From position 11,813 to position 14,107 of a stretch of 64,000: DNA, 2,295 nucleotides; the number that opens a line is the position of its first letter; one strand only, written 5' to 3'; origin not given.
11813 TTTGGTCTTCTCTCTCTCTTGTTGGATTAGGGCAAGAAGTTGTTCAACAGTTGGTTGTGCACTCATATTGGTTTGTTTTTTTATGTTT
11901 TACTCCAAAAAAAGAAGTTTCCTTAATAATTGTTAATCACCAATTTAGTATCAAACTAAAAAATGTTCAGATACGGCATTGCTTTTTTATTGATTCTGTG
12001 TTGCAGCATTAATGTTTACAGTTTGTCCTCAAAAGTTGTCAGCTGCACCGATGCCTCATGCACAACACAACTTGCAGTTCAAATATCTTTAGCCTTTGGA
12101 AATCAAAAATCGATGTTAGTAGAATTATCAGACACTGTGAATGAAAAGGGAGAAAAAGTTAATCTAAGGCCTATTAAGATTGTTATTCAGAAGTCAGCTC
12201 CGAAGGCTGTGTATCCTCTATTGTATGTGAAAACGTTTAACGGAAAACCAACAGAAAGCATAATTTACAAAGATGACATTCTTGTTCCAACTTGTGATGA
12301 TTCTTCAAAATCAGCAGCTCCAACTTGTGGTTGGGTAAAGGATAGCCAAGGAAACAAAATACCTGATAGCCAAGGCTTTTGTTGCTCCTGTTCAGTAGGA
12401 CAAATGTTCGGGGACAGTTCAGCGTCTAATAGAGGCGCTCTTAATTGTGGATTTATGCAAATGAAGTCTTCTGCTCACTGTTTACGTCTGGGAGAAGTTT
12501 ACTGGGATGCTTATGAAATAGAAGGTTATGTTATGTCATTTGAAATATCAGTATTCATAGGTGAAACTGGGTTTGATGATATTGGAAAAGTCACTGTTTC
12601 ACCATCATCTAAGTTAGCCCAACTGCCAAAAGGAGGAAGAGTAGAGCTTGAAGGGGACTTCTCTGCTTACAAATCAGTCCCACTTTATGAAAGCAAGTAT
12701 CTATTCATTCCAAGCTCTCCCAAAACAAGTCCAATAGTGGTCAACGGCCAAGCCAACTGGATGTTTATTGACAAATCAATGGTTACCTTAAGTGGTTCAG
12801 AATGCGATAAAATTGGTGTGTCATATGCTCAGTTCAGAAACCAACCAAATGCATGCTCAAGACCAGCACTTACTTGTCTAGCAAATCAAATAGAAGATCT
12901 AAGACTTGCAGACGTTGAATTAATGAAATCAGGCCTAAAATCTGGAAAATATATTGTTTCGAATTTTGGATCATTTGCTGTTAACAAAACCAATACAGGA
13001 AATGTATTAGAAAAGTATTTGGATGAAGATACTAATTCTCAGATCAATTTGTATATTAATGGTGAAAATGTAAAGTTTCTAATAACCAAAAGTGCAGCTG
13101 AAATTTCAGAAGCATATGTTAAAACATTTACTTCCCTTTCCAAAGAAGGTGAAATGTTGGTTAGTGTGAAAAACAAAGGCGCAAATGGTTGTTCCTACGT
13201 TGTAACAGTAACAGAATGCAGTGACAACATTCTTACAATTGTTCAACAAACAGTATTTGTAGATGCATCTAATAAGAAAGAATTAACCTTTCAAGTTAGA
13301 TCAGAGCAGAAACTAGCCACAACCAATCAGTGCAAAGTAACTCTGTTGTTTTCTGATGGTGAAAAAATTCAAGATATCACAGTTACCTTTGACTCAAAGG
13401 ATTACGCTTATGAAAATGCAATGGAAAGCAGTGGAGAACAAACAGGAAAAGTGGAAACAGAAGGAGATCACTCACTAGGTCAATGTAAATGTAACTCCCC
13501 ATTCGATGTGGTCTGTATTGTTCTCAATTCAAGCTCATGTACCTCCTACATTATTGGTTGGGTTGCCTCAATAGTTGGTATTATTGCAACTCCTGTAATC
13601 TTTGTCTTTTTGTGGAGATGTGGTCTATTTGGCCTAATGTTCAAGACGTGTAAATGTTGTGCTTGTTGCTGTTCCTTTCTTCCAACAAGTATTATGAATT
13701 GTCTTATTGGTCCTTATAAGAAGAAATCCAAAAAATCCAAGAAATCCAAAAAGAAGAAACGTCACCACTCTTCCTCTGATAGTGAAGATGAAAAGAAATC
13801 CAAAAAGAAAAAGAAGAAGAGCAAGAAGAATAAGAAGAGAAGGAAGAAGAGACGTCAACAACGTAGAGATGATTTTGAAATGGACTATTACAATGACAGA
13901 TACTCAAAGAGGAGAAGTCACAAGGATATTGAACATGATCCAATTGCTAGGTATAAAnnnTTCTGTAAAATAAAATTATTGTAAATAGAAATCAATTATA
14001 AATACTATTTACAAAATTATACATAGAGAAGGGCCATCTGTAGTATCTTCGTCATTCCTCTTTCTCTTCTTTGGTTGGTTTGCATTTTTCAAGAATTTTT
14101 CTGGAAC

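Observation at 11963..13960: HAP2/GCS1-type gamete fusogen candidate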

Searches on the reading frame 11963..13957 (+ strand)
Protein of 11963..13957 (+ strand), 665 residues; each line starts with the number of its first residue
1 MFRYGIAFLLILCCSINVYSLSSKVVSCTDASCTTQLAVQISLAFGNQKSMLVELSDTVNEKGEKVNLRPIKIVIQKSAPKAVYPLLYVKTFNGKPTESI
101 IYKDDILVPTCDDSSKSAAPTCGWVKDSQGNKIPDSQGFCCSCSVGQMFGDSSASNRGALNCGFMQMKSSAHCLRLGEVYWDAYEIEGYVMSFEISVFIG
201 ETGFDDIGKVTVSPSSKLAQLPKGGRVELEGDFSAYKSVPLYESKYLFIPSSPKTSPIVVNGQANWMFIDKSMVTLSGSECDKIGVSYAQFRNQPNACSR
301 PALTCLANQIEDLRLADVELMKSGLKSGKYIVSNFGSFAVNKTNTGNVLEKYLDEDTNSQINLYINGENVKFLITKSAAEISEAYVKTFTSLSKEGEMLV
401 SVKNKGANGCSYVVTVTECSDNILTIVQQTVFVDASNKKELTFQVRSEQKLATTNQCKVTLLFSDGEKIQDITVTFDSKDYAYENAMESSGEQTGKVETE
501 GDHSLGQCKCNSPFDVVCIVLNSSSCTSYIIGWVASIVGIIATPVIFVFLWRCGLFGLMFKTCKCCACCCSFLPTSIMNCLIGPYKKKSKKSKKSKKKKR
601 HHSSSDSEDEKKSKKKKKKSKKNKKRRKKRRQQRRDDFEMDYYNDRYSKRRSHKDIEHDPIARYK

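Call 3: search_protein_families(library=pfam, proteins=[window:11963-13957:+], max_evalue=1)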
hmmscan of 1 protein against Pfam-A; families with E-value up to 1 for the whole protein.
window:11963-13957:+ (665 aa): 8 families
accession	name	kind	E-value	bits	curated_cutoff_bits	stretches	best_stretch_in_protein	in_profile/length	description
PF10699.14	HAP2-GCS1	-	2.1e-105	353.7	27.4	1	33-523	4-513/515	Male gamete fusion factor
PF16118.10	DUF4834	-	0.0035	18.6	27.8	1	563-634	29-81/99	Domain of unknown function (DUF4834)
PF02535.28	Zip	-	0.014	15.1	35.1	1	565-634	78-154/323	ZIP Zinc transporter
PF12326.13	EOS1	-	0.028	14.8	23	1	525-627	78-134/163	N-glycosylation protein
PF22820.2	TcaA_3rd_4th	-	0.035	14.5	27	1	351-405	3-49/73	TcaA protein 3rd/4th domain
PF22251.1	PFF1_TM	-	0.071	13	32.3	1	575-637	110-175/300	Vacuolar membrane protease, transmembrane domain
PF13425.11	O-antigen_lig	-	0.12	11.6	31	1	523-649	205-339/462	O-antigen ligase like membrane protein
PF14851.11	FAM176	-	0.31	11.3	31.5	1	588-633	54-101/152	FAM176 family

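Call 4: search_solved_structures(query=window:11963-13957:+, max_evalue=1, show_alignments=3)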
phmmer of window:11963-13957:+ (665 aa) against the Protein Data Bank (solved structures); distinct sequences matched with E-value up to 1: 6.
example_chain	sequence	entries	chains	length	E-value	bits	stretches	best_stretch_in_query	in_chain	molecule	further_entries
5ow4_A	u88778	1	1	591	1.1e-58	202.4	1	32-522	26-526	Uncharacterized protein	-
5mf1_A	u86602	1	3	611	1.1e-43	152.8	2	227-491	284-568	Fusion protein HAP2/GCS1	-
6dbs_A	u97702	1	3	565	1.3e-43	152.5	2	227-477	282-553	Hapless 2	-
6e18_A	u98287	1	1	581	1.4e-43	152.4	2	227-479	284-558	Hapless 2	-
7s0k_A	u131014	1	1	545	4.8e-42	147.3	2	210-478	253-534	HAP2-GCS1 domain-containing protein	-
5ow3_C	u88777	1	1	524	3e-38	134.8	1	26-446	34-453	Protein HAPLESS 2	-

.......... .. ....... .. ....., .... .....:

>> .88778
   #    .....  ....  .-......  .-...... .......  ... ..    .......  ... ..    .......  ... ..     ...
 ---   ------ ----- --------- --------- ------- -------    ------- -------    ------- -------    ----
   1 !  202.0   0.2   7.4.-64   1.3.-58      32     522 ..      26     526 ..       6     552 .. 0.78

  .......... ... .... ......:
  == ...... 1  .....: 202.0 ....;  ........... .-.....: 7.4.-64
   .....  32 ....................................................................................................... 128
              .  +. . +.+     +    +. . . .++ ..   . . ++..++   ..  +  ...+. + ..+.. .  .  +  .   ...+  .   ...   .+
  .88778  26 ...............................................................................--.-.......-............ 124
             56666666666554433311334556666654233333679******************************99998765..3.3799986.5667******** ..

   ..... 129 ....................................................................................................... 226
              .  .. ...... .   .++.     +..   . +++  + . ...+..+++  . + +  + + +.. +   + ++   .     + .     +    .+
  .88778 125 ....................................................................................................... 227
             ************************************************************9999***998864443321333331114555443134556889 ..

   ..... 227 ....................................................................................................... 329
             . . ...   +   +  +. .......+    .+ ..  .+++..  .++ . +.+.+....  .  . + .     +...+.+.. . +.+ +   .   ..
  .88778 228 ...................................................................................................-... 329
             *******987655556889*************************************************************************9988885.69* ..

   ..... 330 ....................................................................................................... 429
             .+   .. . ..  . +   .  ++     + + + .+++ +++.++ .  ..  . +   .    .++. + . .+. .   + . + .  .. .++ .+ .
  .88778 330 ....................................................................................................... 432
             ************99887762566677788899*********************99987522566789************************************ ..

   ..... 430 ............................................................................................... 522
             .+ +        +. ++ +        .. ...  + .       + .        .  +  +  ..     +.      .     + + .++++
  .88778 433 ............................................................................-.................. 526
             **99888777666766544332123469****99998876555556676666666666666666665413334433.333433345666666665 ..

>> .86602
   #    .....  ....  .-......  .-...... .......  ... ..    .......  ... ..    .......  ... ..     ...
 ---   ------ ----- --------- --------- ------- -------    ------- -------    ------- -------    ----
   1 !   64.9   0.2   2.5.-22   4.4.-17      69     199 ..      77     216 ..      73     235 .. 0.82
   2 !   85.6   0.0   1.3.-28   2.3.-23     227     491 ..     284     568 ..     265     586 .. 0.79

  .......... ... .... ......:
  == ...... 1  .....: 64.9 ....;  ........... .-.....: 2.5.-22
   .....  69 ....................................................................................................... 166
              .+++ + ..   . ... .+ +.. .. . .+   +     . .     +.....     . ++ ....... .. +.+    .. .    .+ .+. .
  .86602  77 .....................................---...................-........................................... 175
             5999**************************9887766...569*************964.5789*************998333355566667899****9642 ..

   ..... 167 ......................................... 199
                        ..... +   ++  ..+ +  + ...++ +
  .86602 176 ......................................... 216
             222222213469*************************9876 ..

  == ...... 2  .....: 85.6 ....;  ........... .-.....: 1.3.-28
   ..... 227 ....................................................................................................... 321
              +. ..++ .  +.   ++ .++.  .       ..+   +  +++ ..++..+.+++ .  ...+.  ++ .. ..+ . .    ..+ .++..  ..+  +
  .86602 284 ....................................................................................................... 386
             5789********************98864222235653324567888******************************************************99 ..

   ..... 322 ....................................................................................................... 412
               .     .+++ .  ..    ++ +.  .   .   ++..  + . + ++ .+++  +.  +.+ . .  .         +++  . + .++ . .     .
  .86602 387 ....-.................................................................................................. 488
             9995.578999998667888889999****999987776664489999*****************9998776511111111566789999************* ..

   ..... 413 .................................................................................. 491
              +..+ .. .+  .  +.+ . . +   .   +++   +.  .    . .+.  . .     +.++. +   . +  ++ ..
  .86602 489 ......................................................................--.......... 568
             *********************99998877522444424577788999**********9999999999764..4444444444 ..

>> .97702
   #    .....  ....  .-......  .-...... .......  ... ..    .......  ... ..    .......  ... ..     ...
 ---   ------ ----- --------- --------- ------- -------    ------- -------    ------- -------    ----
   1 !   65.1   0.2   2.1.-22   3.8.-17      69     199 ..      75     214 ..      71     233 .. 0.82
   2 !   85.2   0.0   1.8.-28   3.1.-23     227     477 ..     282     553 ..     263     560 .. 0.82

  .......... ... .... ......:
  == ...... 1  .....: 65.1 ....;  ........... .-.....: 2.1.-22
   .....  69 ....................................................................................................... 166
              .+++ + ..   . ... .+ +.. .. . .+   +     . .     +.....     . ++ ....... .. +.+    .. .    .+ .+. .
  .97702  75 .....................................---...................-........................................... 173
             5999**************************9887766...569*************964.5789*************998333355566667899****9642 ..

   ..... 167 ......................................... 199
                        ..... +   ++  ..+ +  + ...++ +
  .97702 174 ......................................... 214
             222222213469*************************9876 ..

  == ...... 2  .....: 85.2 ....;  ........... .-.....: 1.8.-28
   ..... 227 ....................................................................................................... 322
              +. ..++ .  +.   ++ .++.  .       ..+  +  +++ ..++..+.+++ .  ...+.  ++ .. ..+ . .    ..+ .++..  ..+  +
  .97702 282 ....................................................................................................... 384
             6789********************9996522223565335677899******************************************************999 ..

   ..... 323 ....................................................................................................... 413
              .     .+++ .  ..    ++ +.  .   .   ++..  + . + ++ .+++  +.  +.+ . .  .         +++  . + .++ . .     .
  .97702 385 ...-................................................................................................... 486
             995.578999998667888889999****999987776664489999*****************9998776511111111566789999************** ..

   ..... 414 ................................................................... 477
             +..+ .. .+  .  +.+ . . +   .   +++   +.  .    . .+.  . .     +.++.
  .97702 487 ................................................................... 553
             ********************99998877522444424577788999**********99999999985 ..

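Call 5: find_homologous_proteins(query=window:11963-13957:+, max_evalue=0.00001)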
Query window:11963-13957:+ (665 aa): 76 proteins with E <= 0.00001 among 8000 candidates.
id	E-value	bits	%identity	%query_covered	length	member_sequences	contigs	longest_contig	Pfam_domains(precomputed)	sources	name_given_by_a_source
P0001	0.0e+0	1398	100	92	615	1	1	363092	PF10699.15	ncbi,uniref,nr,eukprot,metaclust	ncbi:predicted protein [Naegleria gruberi]|uniref:Predicted protein n=1 Tax=Naegleria gruberi TaxID=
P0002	1.2e-212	726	54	89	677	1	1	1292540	PF10699.15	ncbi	ncbi:hypothetical protein ABK040_008884 [Willaertia magna]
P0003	6.3e-189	648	55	78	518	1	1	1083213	PF10699.15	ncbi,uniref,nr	ncbi:hypothetical protein C9374_003719 [Naegleria lovaniensis]|uniref:Generative cell specific-1/HAP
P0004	4.5e-88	314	35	81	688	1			PF10699.15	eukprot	eukprot:gene3731-6619_t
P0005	2.1e-68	249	32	75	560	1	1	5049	PF10699.15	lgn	-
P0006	7.2e-66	241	32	71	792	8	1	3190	PF10699.15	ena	-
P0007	1.3e-62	230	31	72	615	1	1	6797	PF10699.15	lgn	-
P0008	4.4e-62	228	32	73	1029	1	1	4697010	PF10699.15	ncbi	ncbi:hypothetical protein ABPG75_004242 [Micractinium tetrahymenae]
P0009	1.6e-61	227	32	65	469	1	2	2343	PF10699.15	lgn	-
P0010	2.5e-61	226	31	76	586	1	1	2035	PF10699.15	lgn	-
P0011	7.0e-61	224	32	75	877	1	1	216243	PF10699.15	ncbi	ncbi:hypothetical protein ABPG77_000852 [Micractinium sp. CCAP 211/92]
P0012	1.3e-60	224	33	68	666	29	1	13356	PF10699.15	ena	-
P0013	1.4e-60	223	34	62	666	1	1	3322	PF10699.15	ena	-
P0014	8.8e-59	218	30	87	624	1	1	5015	PF10699.15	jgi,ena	-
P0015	3.7e-58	216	31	72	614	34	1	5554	PF10699.15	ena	-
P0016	1.6e-57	213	28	86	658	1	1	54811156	PF10699.15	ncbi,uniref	ncbi:hypothetical protein R1flu_025291 [Riccia fluitans]|uniref:Generative cell specific-1/HAP2 doma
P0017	3.0e-57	213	29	80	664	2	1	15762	PF10699.15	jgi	jgi:hypothetical protein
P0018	7.1e-57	211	36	54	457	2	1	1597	PF10699.15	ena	-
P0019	4.6e-55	205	28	89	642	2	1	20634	PF10699.15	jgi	-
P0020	9.6e-55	204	32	61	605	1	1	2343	PF10699.15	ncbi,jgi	jgi:hypothetical protein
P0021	2.2e-54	203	30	84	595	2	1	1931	PF10699.15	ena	-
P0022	7.2e-54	201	31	80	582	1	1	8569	PF10699.15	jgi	jgi:hypothetical protein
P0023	9.2e-54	201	29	78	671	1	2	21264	PF10699.15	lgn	-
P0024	1.0e-53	201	30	75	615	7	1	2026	PF10699.15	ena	-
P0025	4.0e-53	199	32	69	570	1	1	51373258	PF10699.15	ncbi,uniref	ncbi:hypothetical protein R1sor_024868 [Riccia sorocarpa]|uniref:Generative cell specific-1/HAP2 dom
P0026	4.4e-53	199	31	73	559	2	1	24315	PF10699.15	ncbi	ncbi:MAG: hypothetical protein ACYS32_01560 [Planctomycetota bacterium]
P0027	3.3e-52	196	29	71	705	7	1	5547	PF10699.15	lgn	-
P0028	1.2e-51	194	28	74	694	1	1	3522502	PF10699.15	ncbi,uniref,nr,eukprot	ncbi:generative cell specific-1 [Chlorella sorokiniana]|uniref:Generative cell specific-1 n=1 Tax=Ch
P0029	1.5e-51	194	28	71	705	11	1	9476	PF10699.15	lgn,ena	-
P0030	4.6e-50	189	34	51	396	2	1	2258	PF10699.15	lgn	-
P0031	8.7e-50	188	31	64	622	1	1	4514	PF10699.15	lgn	-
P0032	4.1e-49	186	32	63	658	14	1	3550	PF10699.15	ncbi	-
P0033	1.1e-48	184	29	72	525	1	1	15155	PF10699.15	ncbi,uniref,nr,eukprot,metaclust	ncbi:hypothetical protein IMG5_026080 [Ichthyophthirius multifiliis]|uniref:Generative cell specific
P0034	3.7e-48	182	28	67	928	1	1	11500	PF10699.15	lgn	-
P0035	8.3e-48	181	28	74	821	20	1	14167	PF10699.15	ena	-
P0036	1.2e-47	181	27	78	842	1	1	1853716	PF10699.15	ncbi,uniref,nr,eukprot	ncbi:Protein HAPLESS 2-A [Porphyridium purpureum]|uniref:Protein HAPLESS 2-A n=1 Tax=Porphyridium pu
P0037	3.5e-47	179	30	75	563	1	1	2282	PF10699.15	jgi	-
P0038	3.8e-47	179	29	72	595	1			PF10699.15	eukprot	eukprot:Clim_evm68s214 gene=Clim_evmTU68s214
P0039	1.6e-46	177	29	67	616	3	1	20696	PF10699.15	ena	-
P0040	9.7e-45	171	29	73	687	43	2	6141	PF10699.15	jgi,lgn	jgi:hypothetical protein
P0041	2.5e-44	170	32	54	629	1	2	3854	PF10699.15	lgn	-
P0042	5.5e-44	169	29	68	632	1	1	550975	PF10699.15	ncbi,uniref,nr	ncbi:hypothetical protein CDCA_CDCA04G1380 [Cyanidium caldarium]|uniref:Generative cell specific-1/H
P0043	9.8e-44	168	30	62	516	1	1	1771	PF10699.15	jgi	-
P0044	1.3e-42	164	30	64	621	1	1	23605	PF10699.15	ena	-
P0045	1.6e-42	164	28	70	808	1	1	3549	PF01391.24,PF10699.15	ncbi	-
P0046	3.6e-42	163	29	69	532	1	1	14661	PF10699.15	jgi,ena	-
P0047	2.8e-41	160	30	64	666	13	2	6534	PF10699.15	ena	-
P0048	3.9e-41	159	29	70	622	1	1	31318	PF11617.14,PF10699.15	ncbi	ncbi:MopE-related protein, partial [Thermodesulfobacteriota bacterium]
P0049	1.7e-40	157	31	27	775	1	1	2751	PF10699.15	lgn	-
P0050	9.8e-40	155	29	74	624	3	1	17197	PF10699.15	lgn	-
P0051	4.0e-38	149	29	63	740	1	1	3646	PF10699.15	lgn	-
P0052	4.4e-37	146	29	63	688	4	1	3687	PF10699.15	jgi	-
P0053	6.8e-37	145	26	66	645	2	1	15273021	PF10699.15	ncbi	ncbi:unnamed protein product [Calypogeia fissa]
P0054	9.5e-37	145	25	64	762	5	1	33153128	PF10699.15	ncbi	ncbi:protein MpGCS1 [Marchantia polymorpha subsp. ruderalis]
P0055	1.7e-35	141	23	80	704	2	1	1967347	PF10699.15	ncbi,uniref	ncbi:protein HAPLESS 2-like [Bidens hawaiensis]|uniref:protein HAPLESS 2-like n=1 Tax=Bidens hawaien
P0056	3.1e-33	133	31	49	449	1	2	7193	PF10699.15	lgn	-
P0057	4.8e-33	133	26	66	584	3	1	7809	PF10699.15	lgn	-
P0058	5.3e-33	132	27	69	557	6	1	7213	PF10699.15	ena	-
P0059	2.6e-31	127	27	58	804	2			PF10699.15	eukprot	eukprot:UC1_evm1s1234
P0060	6.5e-31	126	25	75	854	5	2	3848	PF10699.15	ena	-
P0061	7.0e-31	125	29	71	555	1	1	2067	PF10699.15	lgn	-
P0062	7.0e-31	125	28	65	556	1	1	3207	PF10699.15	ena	-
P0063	8.0e-31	125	22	80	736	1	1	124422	PF10699.15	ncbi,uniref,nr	ncbi:unnamed protein product [Eruca vesicaria subsp. sativa]|uniref:Generative cell specific-1/HAP2 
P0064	1.8e-30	124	31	49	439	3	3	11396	PF10699.15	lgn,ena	-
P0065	5.2e-30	123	28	58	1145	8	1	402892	PF25168.2,PF23775.2,PF25174.2,PF24814.2,PF24805.2,PF23381.2,PF25173.2,PF25171.2,PF25175.2,PF24817.2,PF23389.2,PF23609.2,PF25172.2,PF10699.15,PF23419.3,PF24807.2,PF25047.1,PF25460.2,PF00400.39,PF23098.2,PF23414.2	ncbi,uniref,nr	ncbi:hypothetical protein FNF27_04365 [Cafeteria roenbergensis]|uniref:Generative cell specific-1/HA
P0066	1.1e-29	121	30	49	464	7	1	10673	PF10699.15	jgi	jgi:hypothetical protein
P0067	1.4e-29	121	32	24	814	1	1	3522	PF10699.15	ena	-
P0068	2.1e-29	121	28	65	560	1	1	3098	PF10699.15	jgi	jgi:hypothetical protein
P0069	2.4e-28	117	27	69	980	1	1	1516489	PF10699.15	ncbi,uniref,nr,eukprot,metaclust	ncbi:hypothetical protein VOLCADRAFT_105707 [Volvox carteri f. nagariensis]|uniref:Generative cell s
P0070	3.4e-27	113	25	65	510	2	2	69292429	PF10699.15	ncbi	ncbi:hypothetical protein Bca4012_019916 [Brassica carinata]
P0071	5.3e-27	113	26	60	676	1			PF10699.15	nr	nr:generative cell specific-1 paralog [Pleodorina starrii]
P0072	1.4e-25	108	32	19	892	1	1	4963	PF10699.15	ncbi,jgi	jgi:hypothetical protein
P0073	3.3e-24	103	31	38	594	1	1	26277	PF10699.15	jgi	jgi:Male gamete fusion factor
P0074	3.6e-22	97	30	37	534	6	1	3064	PF10699.15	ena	-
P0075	3.7e-14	70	22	45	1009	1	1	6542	PF10699.15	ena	-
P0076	5.3e-14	70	23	58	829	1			PF10699.15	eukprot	eukprot:SAG31_NODE_20_length_34168_cov_33.651296_36_plen_830_part_00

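Call 6: list_cluster_members(proteins=[window:11963-13957:+, window:14009-15355:-, window:11489-11875:-])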
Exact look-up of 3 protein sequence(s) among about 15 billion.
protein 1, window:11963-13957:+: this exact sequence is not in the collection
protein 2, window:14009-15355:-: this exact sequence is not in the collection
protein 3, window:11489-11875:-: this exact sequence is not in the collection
